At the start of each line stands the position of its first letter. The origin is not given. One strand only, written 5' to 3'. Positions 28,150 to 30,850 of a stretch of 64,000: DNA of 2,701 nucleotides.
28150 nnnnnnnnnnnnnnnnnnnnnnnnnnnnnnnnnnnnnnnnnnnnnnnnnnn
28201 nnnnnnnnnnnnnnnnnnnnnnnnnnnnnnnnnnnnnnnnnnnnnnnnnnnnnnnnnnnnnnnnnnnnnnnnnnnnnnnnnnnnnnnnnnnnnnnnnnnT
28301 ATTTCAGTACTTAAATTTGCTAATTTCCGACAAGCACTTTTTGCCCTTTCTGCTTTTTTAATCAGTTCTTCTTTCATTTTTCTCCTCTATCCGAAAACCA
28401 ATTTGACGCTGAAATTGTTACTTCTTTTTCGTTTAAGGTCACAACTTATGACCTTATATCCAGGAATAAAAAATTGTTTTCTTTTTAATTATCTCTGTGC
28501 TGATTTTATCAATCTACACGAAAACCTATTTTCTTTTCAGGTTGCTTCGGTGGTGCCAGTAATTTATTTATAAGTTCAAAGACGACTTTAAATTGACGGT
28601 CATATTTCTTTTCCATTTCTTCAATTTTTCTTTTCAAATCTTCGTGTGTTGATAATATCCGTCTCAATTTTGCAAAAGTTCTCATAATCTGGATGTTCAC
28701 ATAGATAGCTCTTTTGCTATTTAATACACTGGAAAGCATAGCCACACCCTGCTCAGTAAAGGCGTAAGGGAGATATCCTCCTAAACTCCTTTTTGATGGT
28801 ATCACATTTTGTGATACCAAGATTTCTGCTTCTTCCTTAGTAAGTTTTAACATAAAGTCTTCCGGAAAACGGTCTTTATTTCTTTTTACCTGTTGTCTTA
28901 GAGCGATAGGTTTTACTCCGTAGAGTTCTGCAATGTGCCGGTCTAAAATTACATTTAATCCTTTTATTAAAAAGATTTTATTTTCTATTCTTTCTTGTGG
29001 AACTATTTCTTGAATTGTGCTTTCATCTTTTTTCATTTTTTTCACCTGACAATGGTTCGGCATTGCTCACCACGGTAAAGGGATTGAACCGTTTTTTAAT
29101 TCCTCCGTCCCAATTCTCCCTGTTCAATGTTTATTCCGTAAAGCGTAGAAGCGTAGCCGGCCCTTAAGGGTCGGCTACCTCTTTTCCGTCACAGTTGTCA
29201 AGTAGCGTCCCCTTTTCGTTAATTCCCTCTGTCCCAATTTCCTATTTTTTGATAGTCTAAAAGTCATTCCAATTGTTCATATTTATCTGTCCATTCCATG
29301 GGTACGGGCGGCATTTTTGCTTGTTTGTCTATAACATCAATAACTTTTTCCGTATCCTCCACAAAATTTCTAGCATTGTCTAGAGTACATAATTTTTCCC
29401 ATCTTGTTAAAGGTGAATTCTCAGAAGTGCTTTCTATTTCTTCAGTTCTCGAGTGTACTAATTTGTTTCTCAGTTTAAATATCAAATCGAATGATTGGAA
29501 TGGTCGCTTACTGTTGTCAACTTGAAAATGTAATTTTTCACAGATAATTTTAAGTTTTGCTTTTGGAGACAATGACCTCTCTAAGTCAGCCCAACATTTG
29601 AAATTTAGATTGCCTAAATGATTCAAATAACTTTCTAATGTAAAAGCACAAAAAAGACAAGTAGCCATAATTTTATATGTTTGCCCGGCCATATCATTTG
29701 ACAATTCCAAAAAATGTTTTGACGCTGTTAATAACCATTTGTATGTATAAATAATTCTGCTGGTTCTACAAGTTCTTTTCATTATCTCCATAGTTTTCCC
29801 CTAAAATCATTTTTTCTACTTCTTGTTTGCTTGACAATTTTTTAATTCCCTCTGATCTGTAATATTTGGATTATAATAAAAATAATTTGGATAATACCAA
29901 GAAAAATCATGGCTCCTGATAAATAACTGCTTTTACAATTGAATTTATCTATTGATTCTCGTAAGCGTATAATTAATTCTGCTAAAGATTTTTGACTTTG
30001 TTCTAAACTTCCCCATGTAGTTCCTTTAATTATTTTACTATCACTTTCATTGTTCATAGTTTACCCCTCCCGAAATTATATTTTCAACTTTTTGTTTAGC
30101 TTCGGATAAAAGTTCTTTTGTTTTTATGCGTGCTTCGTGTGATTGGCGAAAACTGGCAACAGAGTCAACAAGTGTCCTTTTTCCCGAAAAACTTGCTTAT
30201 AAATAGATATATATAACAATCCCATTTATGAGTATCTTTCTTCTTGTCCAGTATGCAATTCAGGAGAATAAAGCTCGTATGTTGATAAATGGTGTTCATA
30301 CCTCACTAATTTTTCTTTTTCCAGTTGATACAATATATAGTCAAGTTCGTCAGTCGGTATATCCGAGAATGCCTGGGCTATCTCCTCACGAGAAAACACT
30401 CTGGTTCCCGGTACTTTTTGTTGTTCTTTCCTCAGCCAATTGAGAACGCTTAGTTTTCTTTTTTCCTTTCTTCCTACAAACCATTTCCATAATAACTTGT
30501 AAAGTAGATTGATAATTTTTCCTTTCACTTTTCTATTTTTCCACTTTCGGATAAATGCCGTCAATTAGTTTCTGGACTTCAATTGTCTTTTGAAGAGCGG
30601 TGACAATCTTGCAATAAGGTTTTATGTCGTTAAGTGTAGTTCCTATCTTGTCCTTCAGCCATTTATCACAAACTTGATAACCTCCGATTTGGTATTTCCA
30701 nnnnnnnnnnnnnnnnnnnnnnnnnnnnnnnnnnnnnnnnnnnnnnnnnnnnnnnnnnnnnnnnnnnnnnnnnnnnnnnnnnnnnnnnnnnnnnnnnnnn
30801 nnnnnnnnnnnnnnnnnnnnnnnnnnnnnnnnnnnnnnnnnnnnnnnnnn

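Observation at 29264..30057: HEPN-like protein plus small membrane protein as a two-gene module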

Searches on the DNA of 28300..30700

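Call 57: search_rna_families(source=window, start=28300, end=30700, threshold=evalue, max_evalue=1)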
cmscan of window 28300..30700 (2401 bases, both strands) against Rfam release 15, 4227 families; matches with E-value up to 1: 3.
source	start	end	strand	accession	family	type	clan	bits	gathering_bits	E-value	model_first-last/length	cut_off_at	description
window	30371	30528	-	RF02157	NPPA-AS1_2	Gene; lncRNA;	-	23.1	60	0.97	1-150/150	no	NPPA antisense RNA 1 conserved region 2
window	28764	28826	+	RF01489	sbrA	Gene; sRNA;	-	20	45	0.63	1-71/71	no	Listeria sRNA sbrA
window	30388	30474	-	RF02158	NPPA-AS1_3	Gene; lncRNA;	-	17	55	0.86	1-108/108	no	NPPA antisense RNA 1 conserved region 3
